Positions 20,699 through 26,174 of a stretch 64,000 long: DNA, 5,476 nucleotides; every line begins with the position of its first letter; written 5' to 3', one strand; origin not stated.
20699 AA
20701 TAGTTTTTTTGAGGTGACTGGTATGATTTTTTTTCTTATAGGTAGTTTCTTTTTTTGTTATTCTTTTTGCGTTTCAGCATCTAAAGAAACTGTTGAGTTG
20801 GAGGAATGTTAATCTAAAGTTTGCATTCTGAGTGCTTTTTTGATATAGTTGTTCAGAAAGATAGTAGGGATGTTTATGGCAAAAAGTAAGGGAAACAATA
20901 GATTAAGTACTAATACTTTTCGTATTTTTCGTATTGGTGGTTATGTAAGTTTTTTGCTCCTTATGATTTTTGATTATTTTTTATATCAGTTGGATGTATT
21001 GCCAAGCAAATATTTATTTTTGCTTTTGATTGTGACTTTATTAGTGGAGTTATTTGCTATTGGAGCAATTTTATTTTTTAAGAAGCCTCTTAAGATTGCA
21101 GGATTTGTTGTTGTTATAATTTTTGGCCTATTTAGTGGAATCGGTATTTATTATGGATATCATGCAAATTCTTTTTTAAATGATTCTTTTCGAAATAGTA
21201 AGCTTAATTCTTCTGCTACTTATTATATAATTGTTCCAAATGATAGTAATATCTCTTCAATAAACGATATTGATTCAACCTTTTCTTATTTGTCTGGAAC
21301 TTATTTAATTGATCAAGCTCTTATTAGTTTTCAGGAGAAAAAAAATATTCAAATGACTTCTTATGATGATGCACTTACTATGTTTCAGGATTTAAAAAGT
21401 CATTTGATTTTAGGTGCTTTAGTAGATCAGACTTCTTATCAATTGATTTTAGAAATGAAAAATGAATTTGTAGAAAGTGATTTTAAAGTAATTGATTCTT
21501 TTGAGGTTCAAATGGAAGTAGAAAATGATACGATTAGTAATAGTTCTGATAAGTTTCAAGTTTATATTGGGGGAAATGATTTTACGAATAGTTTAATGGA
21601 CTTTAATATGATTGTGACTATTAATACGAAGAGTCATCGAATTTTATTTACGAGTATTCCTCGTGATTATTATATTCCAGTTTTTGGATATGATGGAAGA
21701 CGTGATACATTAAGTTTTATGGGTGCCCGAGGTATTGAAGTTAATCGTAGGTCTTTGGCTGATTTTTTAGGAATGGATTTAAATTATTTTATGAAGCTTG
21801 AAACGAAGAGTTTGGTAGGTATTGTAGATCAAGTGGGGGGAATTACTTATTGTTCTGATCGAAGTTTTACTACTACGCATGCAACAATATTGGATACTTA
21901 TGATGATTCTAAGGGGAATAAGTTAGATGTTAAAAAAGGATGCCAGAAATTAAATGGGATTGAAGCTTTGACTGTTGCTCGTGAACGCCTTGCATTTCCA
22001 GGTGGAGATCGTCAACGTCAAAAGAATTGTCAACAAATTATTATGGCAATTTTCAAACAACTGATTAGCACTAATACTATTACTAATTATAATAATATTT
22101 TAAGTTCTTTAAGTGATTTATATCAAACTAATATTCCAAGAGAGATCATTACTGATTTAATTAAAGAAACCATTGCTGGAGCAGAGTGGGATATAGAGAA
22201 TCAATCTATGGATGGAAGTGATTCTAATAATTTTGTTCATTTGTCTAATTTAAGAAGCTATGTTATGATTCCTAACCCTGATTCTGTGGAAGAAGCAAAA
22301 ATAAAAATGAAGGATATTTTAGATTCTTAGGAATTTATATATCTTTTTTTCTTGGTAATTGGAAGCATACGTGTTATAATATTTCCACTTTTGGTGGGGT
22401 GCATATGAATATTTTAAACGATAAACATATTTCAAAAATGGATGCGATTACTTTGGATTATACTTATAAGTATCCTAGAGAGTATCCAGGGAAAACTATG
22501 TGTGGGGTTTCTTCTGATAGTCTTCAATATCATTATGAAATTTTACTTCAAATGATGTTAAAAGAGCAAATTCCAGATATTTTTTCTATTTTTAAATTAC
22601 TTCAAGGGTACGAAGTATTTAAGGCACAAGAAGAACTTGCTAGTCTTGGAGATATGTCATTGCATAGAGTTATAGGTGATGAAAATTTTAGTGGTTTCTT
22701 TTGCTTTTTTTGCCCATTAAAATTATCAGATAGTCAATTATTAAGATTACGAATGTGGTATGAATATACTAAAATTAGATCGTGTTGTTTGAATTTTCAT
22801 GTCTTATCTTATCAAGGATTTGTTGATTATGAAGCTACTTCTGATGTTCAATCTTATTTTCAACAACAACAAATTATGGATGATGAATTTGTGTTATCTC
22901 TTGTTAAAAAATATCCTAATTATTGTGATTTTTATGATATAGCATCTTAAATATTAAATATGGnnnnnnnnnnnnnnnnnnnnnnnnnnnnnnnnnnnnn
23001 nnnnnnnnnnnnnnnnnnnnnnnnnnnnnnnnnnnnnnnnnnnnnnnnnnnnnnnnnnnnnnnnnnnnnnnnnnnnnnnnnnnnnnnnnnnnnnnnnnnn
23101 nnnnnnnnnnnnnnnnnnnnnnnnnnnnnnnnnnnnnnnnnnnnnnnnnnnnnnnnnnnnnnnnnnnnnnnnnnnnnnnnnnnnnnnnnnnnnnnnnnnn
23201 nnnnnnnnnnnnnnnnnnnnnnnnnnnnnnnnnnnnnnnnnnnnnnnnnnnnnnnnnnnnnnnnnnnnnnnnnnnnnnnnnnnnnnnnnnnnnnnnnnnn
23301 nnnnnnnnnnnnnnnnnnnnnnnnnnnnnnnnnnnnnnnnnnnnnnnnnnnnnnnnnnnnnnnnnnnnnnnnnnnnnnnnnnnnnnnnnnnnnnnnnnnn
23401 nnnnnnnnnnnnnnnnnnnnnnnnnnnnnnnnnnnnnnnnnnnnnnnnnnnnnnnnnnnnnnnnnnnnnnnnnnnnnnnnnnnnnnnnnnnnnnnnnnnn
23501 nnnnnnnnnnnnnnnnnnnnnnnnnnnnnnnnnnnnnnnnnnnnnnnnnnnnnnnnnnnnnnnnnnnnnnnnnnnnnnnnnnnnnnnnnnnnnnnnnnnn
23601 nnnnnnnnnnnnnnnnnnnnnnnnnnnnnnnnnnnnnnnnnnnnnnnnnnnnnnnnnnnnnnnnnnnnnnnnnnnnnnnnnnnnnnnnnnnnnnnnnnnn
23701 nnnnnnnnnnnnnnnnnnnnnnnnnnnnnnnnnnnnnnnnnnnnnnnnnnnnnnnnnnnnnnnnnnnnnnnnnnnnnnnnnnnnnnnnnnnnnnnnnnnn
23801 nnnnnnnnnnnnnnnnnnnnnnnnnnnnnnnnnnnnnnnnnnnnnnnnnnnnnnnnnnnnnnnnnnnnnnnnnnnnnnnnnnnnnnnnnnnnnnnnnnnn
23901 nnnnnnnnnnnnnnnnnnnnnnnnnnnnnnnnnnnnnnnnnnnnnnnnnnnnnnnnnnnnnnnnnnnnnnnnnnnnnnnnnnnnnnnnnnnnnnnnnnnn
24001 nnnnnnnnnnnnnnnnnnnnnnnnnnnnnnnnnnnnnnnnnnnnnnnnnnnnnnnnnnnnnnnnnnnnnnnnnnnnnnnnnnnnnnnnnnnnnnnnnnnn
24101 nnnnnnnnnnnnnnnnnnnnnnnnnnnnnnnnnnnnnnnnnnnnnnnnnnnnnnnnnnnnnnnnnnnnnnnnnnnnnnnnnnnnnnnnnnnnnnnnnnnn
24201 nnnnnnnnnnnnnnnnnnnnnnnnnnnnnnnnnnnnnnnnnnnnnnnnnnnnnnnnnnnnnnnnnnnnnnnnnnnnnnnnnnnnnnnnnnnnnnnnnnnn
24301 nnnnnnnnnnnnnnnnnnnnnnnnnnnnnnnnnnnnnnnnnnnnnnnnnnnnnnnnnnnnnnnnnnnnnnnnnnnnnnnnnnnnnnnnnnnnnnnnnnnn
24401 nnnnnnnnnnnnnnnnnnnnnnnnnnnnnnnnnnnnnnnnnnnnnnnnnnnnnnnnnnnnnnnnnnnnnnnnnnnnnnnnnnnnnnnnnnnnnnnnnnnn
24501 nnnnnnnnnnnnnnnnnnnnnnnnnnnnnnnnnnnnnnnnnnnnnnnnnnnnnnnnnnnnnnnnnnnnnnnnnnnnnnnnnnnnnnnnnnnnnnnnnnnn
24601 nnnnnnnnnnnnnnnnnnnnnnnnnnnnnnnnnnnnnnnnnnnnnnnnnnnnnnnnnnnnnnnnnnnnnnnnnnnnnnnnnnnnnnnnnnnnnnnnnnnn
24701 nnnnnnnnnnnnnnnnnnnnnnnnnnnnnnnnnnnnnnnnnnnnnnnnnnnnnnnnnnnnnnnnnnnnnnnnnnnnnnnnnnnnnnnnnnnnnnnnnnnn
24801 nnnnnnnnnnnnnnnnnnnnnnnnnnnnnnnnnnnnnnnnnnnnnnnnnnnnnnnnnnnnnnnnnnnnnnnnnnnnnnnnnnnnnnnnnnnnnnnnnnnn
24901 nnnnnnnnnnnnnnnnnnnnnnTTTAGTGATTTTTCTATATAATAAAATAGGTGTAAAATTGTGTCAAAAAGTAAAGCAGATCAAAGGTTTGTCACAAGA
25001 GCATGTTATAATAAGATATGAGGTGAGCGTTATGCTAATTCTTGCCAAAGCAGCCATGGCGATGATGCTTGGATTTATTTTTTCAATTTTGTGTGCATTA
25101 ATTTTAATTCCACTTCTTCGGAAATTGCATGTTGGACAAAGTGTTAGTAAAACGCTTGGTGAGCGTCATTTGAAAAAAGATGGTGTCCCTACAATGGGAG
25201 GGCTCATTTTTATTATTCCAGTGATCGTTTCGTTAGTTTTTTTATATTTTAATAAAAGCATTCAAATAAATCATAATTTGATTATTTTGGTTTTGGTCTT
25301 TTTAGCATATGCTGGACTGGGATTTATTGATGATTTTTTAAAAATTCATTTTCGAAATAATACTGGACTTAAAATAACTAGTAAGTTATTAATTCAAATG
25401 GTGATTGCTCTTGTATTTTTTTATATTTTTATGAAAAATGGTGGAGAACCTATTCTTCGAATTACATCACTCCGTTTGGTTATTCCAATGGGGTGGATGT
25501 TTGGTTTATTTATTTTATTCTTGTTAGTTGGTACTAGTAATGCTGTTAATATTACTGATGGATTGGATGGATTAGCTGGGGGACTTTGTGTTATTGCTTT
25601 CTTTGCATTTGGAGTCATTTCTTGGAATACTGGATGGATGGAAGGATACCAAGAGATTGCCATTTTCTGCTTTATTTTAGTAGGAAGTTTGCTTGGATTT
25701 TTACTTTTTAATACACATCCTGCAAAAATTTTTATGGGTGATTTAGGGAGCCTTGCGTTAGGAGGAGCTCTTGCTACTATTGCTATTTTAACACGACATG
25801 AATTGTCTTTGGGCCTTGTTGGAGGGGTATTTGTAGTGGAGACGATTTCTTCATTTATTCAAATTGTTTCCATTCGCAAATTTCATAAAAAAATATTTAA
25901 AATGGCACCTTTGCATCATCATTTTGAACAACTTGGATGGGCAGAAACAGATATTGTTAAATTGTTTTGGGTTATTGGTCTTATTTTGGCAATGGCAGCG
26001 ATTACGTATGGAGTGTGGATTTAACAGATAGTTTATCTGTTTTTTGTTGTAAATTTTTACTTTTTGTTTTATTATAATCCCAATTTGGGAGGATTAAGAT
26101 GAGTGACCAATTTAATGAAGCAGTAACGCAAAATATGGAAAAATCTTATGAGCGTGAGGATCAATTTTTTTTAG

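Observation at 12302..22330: Complete Wzy-dependent glycopolymer (capsule / wall polysaccharide) locus inserted inside the dcw cluster between two class-B PBP paralogs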

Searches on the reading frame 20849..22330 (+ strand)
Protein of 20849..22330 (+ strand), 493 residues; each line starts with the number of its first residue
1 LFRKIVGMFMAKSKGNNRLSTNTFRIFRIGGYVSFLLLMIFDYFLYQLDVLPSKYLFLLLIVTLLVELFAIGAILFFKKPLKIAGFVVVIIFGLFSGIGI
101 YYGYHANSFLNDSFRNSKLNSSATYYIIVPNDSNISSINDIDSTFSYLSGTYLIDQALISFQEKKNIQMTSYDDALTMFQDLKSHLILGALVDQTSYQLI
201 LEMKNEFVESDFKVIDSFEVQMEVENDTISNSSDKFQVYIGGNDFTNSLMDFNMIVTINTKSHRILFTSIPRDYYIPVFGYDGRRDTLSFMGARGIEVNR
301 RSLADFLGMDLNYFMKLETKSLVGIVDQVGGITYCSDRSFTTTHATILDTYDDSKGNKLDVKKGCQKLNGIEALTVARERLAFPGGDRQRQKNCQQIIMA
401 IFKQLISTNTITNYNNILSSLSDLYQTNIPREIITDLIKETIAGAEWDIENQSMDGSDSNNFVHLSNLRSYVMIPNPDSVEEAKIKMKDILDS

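Call 3: search_protein_families(library=pfam, proteins=[window:20849-22330:+])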
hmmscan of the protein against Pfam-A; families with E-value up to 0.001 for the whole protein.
window:20849-22330:+ (493 aa): 1 family
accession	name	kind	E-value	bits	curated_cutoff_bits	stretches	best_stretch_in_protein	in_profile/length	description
PF03816.19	LytR_cpsA_psr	-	1e-25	91.1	24.6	1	251-406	3-149/150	LytR_cpsA_psr family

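Call 5: search_protein_families(library=ncbifam, proteins=[window:20849-22330:+], max_evalue=0.01)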
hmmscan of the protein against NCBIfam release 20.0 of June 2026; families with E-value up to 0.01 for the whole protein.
window:20849-22330:+ (493 aa): 4 families
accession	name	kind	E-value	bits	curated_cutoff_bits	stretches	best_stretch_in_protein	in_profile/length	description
NF051849.1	LCP_trans_Cps2A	equivalog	3.4e-60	204.6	650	1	33-492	18-476/477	LCP family glycopolymer transferase CpsA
NF006897.1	PRK09379.1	equivalog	1.6e-22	80.1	441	1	250-457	77-269/298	polyisoprenyl-teichoic acid--peptidoglycan teichoic acid transferase TagU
NF047591.1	ligase_LytR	equivalog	3.4e-22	79.2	450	1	251-439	81-267/336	glycopolymer--peptidoglycan transferase LytR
TIGR00350.1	lytR_cpsA_psr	domain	1e-19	71.3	62.3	1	251-406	4-151/152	LCP family glycopolymer transferase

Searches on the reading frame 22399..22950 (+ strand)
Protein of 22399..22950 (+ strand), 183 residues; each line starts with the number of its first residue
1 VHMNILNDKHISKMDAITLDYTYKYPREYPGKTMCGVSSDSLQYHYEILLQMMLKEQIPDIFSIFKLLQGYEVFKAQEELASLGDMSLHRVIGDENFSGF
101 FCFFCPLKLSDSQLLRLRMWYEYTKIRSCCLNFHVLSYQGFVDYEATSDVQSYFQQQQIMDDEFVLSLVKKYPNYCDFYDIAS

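Call 4: search_protein_families(library=pfam, proteins=[window:22399-22950:+])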
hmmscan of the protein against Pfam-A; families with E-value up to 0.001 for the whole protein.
window:22399-22950:+ (183 aa): 0 families

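Call 6: search_protein_families(library=pfam, proteins=[window:22399-22950:+], max_evalue=1)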
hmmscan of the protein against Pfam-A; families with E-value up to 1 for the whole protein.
window:22399-22950:+ (183 aa): 0 families

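Call 53: search_protein_families(library=ncbifam, proteins=[window:22399-22950:+], max_evalue=0.001)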
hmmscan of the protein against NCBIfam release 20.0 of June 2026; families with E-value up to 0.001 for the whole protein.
window:22399-22950:+ (183 aa): 0 families

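Call 57: find_homologous_proteins(query=window:22405-22950:+, max_evalue=0.001)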
Query window:22405-22950:+ (181 aa): 3 proteins with E <= 0.001 among 26 candidates.
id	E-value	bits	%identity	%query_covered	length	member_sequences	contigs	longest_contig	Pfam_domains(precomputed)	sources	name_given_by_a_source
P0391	4.3e-118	410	100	100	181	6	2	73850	-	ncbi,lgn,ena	-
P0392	7.7e-69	249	61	99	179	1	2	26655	-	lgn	-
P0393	9.3e-20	89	37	92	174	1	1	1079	-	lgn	-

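Call 66: predict_structure(alignment_id=A3)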
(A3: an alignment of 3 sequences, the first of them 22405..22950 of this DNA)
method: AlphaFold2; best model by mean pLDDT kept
length: 181 residues; sequences in the alignment: 3
mean_pLDDT: 49.9   pTM: 0.43
mean pLDDT of the five models: 49.9, 49.6, 48.2, 47.8, 45.3
residues with pLDDT >= 90: 0; 70-90: 23; 50-70: 44; < 50: 114
segments of 3 or more residues with pLDDT < 50: 1-43, 54-102, 127-143, 179-181
pLDDT, mean of each block of 10 residues (from residue 1): 29 40 45 45 51 46 41 37 33 39 57 67 52 42 56 79 82 58 45
secondary structure, 60 per line:
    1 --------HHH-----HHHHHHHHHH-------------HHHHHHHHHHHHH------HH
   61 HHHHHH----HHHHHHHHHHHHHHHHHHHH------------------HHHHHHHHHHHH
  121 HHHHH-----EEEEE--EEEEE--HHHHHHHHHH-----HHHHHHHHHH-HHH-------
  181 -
elements in order: H17-26 H40-52 H59-66 H71-90 H109-125 E131-135 E138-142 H145-154 H160-169

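Call 72: search_protein_families(library=padloc, proteins=[window:22405-22950:+], max_evalue=0.01)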
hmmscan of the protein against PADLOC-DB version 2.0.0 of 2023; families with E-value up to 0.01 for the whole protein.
window:22405-22950:+ (181 aa): 0 families

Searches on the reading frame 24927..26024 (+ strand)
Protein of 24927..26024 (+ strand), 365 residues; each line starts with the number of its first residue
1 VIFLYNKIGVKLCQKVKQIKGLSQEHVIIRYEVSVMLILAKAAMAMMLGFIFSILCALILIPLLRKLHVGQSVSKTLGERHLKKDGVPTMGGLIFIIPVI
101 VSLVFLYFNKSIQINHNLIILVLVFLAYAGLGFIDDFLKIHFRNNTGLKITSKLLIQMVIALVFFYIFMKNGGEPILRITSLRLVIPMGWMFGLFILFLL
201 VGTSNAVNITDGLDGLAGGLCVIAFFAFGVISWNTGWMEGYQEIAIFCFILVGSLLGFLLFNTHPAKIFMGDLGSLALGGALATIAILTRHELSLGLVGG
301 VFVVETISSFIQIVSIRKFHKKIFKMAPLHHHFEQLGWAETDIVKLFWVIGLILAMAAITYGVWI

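Call 4: search_protein_families(library=pfam, proteins=[window:24927-26024:+])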
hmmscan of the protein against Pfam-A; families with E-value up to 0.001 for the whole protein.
window:24927-26024:+ (365 aa): 1 family
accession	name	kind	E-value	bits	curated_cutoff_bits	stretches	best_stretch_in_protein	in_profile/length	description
PF00953.26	Glycos_transf_4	-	7.4e-37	127.2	27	1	119-288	2-158/160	Glycosyl transferase family 4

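Call 53: search_protein_families(library=ncbifam, proteins=[window:24927-26024:+], max_evalue=0.001)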
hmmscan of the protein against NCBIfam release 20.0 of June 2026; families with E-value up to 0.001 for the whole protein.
window:24927-26024:+ (365 aa): 3 families
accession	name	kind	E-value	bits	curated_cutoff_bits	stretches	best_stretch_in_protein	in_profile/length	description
TIGR00445.1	mraY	equivalog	6e-94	315.1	192.05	1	53-359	1-315/321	phospho-N-acetylmuramoyl-pentapeptide-transferase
NF053644.1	MraY_archaea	equivalog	2.6e-36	125.6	450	2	152-359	152-340/340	pseudomurein biosynthesis MraY family phospho-N-acetylmuramoyl-pentapeptide-transferase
TIGR02380.1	ECA_wecA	exception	1.1e-14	54.4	326.05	1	49-356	3-303/346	UDP-N-acetylglucosamine--undecaprenyl-phosphate N-acetylglucosaminephosphotransferase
